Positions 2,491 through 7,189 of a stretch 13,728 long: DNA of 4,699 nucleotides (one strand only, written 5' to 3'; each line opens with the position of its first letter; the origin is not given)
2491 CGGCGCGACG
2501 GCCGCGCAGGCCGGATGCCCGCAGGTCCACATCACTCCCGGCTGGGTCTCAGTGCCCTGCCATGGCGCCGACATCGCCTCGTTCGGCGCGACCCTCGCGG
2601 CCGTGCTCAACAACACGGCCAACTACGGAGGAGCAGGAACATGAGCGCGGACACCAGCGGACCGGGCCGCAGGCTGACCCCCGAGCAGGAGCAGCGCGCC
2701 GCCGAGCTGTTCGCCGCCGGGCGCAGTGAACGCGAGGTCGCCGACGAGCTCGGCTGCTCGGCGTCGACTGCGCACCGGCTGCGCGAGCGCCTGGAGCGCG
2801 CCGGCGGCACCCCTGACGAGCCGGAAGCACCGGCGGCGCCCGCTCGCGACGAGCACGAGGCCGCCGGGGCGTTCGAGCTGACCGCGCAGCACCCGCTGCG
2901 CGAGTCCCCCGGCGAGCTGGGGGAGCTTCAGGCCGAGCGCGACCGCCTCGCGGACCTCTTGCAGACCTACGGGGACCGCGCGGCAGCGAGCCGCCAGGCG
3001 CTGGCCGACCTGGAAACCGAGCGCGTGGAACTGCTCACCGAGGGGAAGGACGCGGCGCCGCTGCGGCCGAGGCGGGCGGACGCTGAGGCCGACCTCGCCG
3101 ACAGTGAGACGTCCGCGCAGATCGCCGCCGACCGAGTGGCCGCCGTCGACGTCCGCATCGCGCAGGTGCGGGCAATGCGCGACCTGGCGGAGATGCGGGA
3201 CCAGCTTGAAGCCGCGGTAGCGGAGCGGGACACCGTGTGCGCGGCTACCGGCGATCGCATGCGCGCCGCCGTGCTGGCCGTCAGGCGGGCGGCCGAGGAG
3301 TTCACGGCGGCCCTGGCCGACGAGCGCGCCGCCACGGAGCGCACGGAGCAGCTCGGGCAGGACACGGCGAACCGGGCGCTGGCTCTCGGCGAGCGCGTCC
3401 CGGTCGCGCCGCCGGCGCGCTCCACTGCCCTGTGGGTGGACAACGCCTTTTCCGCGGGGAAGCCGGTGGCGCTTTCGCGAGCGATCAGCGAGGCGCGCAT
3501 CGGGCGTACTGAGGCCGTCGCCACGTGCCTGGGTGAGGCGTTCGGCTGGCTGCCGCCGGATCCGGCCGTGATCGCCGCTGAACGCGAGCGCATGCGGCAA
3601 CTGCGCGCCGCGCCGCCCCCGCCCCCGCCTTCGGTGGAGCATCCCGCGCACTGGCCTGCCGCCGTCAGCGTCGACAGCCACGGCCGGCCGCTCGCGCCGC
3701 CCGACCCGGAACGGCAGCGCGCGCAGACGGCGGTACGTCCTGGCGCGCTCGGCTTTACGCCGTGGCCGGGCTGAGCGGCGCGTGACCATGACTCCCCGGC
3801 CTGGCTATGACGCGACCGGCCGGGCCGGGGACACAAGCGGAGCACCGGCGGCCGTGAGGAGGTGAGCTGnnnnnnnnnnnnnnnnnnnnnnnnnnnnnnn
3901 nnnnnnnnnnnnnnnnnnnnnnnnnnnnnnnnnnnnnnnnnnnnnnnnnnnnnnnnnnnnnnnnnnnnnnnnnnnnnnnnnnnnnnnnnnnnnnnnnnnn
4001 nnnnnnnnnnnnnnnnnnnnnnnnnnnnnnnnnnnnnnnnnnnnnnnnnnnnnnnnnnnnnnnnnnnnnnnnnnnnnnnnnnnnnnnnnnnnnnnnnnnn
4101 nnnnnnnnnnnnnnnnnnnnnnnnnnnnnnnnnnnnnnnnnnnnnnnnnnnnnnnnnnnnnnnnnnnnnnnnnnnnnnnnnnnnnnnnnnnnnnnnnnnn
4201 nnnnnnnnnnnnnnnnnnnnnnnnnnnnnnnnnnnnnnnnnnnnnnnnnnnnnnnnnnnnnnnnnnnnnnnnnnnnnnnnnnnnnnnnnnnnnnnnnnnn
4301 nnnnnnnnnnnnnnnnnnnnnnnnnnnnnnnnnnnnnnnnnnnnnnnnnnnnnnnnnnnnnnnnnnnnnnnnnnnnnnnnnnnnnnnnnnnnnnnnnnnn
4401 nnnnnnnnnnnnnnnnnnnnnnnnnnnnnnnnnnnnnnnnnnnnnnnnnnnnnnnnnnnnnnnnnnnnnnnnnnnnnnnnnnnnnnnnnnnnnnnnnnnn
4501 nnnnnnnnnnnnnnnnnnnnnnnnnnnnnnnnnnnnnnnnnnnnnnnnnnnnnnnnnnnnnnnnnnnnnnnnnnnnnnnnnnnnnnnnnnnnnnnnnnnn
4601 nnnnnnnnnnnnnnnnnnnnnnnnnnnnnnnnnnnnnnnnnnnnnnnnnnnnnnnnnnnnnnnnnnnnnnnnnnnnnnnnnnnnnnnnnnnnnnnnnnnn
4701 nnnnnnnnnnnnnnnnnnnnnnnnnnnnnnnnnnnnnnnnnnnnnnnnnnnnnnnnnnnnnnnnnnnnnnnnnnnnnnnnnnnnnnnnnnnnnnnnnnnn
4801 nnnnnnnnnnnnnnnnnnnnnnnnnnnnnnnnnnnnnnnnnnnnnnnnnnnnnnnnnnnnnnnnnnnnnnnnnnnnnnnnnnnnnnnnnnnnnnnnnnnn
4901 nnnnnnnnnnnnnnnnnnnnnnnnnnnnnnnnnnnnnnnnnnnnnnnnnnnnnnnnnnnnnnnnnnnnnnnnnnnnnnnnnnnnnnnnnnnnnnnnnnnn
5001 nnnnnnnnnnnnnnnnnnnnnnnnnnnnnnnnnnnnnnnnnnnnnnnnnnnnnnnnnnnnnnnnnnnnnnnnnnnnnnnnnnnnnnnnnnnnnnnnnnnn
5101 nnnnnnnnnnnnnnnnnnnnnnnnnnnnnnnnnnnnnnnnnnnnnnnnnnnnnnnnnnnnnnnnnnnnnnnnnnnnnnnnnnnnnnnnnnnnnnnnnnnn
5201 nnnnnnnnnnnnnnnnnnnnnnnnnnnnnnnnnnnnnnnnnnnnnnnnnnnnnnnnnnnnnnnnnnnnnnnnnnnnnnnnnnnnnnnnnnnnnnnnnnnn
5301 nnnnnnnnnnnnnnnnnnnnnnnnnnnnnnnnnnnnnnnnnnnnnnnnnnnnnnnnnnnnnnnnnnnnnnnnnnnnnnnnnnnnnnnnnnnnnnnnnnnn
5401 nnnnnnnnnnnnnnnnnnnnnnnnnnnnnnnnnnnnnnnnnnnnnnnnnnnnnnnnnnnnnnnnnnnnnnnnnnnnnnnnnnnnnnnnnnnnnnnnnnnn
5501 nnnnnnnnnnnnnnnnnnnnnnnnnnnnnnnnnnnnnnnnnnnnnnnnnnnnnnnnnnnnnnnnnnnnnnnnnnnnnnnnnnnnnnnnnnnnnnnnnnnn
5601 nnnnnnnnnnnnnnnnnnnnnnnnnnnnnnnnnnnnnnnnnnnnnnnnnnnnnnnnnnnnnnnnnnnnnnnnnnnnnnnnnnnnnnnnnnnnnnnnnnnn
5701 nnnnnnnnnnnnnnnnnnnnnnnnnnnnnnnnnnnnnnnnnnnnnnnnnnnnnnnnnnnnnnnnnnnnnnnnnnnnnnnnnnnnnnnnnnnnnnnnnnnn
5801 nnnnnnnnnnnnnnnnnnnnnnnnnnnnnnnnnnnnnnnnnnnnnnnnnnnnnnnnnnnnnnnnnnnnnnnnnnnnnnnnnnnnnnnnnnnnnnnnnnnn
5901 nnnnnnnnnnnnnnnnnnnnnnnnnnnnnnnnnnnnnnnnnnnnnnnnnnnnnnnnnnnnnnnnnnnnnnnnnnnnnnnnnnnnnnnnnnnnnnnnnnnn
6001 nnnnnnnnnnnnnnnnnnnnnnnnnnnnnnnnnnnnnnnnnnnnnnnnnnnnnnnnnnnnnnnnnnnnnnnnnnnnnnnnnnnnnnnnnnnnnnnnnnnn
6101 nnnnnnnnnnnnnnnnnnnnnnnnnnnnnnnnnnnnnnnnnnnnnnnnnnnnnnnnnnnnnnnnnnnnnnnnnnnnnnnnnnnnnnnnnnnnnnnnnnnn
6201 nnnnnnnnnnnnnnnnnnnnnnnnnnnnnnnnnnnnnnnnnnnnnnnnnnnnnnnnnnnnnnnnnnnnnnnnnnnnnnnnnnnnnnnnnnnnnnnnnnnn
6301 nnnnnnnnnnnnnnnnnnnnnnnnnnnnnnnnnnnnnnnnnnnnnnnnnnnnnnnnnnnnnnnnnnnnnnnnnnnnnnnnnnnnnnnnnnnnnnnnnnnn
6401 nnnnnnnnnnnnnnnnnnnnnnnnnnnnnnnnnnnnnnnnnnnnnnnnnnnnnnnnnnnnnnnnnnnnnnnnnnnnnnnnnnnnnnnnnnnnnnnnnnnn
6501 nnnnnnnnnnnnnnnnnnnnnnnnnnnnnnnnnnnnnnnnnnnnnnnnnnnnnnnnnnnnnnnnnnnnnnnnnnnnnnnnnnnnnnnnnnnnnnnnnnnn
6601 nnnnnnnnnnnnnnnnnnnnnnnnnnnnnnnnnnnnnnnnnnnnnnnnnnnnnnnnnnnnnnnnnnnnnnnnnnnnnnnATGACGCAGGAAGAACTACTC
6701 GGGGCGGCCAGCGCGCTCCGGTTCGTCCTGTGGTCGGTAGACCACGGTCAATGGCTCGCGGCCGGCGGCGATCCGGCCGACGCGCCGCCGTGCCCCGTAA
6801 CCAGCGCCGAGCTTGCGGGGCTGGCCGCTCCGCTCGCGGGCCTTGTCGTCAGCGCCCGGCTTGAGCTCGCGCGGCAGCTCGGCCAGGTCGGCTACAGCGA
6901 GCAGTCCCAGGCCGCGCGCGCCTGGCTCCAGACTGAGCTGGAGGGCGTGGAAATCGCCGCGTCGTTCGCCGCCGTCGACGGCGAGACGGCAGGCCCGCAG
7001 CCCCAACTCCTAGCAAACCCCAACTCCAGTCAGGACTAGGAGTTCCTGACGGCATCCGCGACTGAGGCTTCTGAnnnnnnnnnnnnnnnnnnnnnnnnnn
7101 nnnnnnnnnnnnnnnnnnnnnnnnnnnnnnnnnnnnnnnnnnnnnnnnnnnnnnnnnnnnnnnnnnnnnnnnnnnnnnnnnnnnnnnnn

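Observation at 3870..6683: Orphan tape-measure protein on a 13.7-kb replicon with no recognisable capsid, portal, terminase, integrase, lysin or P-loop NTPase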

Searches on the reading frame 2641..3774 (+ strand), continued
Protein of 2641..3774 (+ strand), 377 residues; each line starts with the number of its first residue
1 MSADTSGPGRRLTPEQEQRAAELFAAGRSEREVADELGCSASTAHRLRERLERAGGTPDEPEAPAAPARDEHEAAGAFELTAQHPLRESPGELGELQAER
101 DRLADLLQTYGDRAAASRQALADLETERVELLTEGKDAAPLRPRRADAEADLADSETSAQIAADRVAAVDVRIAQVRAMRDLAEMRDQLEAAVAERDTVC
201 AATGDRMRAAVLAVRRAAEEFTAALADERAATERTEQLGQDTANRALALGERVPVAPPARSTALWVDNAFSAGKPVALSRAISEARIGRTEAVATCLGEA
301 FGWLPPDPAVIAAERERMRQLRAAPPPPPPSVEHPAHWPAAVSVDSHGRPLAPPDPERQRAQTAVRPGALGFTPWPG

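Call 84: search_protein_families(library=phrogs, proteins=[L053:10328-11992:+, L054:11195-13579:+, L046:5242-7320:+, L052:12169-13440:+, L053:11992-12288:+, L054:13579-13911:+, L046:7342-7959:+, L044:14268-14603:+], max_evalue=0.01)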
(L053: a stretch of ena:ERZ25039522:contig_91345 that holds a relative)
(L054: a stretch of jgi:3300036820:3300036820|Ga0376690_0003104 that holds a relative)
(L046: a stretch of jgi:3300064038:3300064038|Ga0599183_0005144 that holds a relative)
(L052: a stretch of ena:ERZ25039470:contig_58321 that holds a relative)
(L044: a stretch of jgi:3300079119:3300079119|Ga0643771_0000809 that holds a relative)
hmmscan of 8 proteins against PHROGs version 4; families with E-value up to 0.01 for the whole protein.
L053:10328-11992:+ (554 aa): 14 families
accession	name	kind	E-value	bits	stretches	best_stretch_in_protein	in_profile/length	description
phrog_305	-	tail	3.2e-24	86.6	1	44-461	378-733/1001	tail length tape measure protein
phrog_58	-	tail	3.2e-23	83.1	1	33-461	494-981/1544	tail length tape measure protein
phrog_1272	-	tail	1.8e-14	53.5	1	389-461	1430-1503/1606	tail length tape measure protein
phrog_5493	-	tail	3.5e-13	49.8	1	395-461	942-1008/1102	tail length tape measure protein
phrog_5448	-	tail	2.1e-09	35.9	1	285-460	1822-1992/3103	tail length tape measure protein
phrog_1686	-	tail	1.7e-07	30.5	1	378-461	1031-1115/1224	tail length tape measure protein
phrog_1204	-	tail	1.4e-06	27.5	1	391-461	1285-1355/1483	tail protein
phrog_991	-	tail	2.3e-06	26.5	1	73-431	565-805/1966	tail length tape measure protein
phrog_5690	-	unknown function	4.7e-06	26.5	1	393-461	691-759/907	-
phrog_1535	-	tail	2.9e-05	23.4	1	145-438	817-984/1152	tail length tape measure protein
phrog_25849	-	unknown function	7.2e-05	22.6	1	383-461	376-455/544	-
phrog_8462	-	tail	0.0001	22.2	1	382-462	431-518/672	tail length tape measure protein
phrog_28918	-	unknown function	0.00069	18.3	0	274-416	1019-1155/1445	-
phrog_4372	-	tail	0.0013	17.2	1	356-461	1467-1538/1681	tail length tape measure protein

L054:11195-13579:+ (794 aa): 21 families
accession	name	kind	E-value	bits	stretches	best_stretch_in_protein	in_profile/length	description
phrog_305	-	tail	5.3e-25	89.2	2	202-517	376-661/1001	tail length tape measure protein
phrog_1272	-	tail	1.9e-23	83.2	2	623-706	1431-1515/1606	tail length tape measure protein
phrog_5493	-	tail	2.4e-17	63.5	2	460-704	776-1018/1102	tail length tape measure protein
phrog_1535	-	tail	2.4e-16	60.1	1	265-727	722-1065/1152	tail length tape measure protein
phrog_167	-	tail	1.4e-13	50.5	1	12-695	359-1006/1555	tail length tape measure protein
phrog_58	-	tail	5.1e-13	49.3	1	44-755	207-1033/1544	tail length tape measure protein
phrog_4200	-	tail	3e-11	43.5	1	317-709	143-560/732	tail length tape measure protein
phrog_1204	-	tail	7.1e-10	38.4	1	625-710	1286-1371/1483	tail protein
phrog_5448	-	tail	9.7e-10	36.9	1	214-763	1548-2065/3103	tail length tape measure protein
phrog_17020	-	unknown function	3.2e-08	34.2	1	365-562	13-195/353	-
phrog_1686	-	tail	3.2e-08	32.9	1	537-721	989-1136/1224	tail length tape measure protein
phrog_26805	-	unknown function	8.9e-08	31.9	0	187-398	39-227/697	-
phrog_5690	-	unknown function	1.4e-07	31.6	1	626-764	691-819/907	-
phrog_28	-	tail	5.4e-07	29.5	1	302-778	638-763/1228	tail length tape measure protein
phrog_4372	-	tail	2.2e-06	26.4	1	233-711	1106-1555/1681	tail length tape measure protein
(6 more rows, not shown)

L046:5242-7320:+ (692 aa): 14 families
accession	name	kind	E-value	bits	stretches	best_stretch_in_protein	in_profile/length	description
phrog_305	-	tail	1.5e-34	120.9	1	31-641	301-766/1001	tail length tape measure protein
phrog_58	-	tail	1.8e-28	100.5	1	23-650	442-1022/1544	tail length tape measure protein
phrog_5493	-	tail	6.6e-18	65.4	1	383-622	842-1022/1102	tail length tape measure protein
phrog_1204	-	tail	6.7e-18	65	1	384-622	1146-1369/1483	tail protein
phrog_1686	-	tail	3.1e-15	56.1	1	454-621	970-1128/1224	tail length tape measure protein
phrog_1272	-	tail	5.1e-12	45.4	1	540-612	1434-1507/1606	tail length tape measure protein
phrog_167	-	tail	5.3e-11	42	1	38-570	572-1003/1555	tail length tape measure protein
phrog_5218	-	unknown function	1.1e-10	41.3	1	546-619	1346-1420/1599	-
phrog_5448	-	tail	5.4e-09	34.5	1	475-621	1848-2006/3103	tail length tape measure protein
phrog_1535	-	tail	2.1e-07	30.5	1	378-610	894-1059/1152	tail length tape measure protein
phrog_4372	-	tail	2.4e-07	29.6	1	550-613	1283-1346/1681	tail length tape measure protein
phrog_5690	-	unknown function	1.7e-05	24.7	1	548-645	699-780/907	-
phrog_6435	-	tail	0.00014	20.3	1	538-635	1183-1283/2090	tail length tape measure protein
phrog_25849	-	unknown function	0.00064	19.4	1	487-619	337-466/544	-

L052:12169-13440:+ (423 aa): 12 families
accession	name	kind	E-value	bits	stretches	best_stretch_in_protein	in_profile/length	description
phrog_305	-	tail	1.8e-17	64.3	1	7-360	470-751/1001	tail length tape measure protein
phrog_5448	-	tail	1.6e-08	32.9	1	148-378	1805-2029/3103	tail length tape measure protein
phrog_8462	-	tail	6.4e-07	29.5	1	151-371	314-553/672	tail length tape measure protein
phrog_5493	-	tail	1.6e-05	24.4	1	262-361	934-1027/1102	tail length tape measure protein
phrog_1204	-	tail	1.9e-05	23.7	1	226-359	1254-1322/1483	tail protein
phrog_4372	-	tail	6.5e-05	21.5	0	276-360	1472-1556/1681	tail length tape measure protein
phrog_1686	-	tail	0.00017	20.5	1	293-360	1021-1082/1224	tail length tape measure protein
phrog_1535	-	tail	0.00019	20.7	1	12-313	744-1034/1152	tail length tape measure protein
phrog_4200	-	tail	0.0015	18.1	0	4-144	145-291/732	tail length tape measure protein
phrog_58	-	tail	0.0018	17.6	0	254-362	898-1008/1544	tail length tape measure protein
phrog_8125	-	tail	0.0058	16.7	0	28-165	384-492/578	tail length tape measure protein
phrog_9415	-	unknown function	0.01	16.8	0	86-202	49-147/168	-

L053:11992-12288:+ (98 aa): 0 families

L054:13579-13911:+ (110 aa): 0 families

L046:7342-7959:+ (205 aa): 0 families

L044:14268-14603:+ (111 aa): 0 families

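Call 101: find_related_loci(query=A3, collection=viral_contigs, flank=10000)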
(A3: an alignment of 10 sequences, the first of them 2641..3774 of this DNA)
Query A3 (377 aa) in viral_contigs; peptide patterns used: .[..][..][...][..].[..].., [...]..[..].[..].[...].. (x = any residue, [..] = any of these).
131 stretches matched a pattern, but none encodes a relative of the query by tblastn (E <= 1e-3).

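Call 105: search_protein_families(library=padloc, proteins=[window:2641-3774:+], max_evalue=0.01)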
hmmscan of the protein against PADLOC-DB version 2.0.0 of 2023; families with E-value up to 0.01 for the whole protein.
window:2641-3774:+ (377 aa): 0 families

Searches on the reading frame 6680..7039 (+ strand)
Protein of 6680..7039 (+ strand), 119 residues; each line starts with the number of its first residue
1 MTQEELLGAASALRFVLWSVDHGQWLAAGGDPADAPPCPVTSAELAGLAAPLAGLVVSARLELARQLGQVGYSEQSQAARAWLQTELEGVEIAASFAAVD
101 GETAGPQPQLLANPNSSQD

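Call 14: search_protein_families(library=pfam, proteins=[window:6680-7039:+], max_evalue=0.1)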
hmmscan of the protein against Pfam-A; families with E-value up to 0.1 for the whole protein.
window:6680-7039:+ (119 aa): 0 families

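Call 15: search_protein_families(library=phrogs, proteins=[window:6680-7039:+], max_evalue=0.1)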
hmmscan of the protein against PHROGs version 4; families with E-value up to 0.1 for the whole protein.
window:6680-7039:+ (119 aa): 0 families

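Call 66: search_protein_representatives(protein=window:6680-7039:+)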
Query: 119 residues. Proteins with E-value up to 0.001 (for the whole library): 17; up to 1e-10: 8; up to 1e-30: 1. The best 17 are listed.
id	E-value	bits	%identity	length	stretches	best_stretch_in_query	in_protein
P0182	1.2e-35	138.3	74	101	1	9-104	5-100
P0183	1.6e-27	112.2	59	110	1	11-106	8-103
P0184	5.7e-22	94.3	53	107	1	4-105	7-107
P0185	9.5e-22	93.6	51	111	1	3-105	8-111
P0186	1.6e-20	89.6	48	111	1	3-102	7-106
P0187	3.0e-19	85.5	49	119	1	4-108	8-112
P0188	6.8e-12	61.8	47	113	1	4-105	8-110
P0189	1.1e-11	61.2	48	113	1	4-108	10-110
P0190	1.4e-10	57.6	47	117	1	7-107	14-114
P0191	2.0e-09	53.8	44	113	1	4-105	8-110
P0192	6.3e-08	49.0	29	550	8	45-84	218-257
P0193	4.4e-06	43.1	40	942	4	16-57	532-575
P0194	7.6e-06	42.3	37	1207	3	16-67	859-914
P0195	1.0e-05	41.9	37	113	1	9-95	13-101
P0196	1.2e-05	41.7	39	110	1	4-105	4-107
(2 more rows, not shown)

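Call 95: search_solved_structures(query=A5, max_evalue=1)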
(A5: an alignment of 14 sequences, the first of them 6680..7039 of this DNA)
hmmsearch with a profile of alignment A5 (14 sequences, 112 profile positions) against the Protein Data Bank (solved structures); distinct sequences matched with E-value up to 1: 0.

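Call 105: search_protein_families(library=padloc, proteins=[window:6680-7039:+], max_evalue=0.01)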
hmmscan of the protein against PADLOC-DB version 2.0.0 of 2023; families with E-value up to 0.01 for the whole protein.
window:6680-7039:+ (119 aa): 0 families
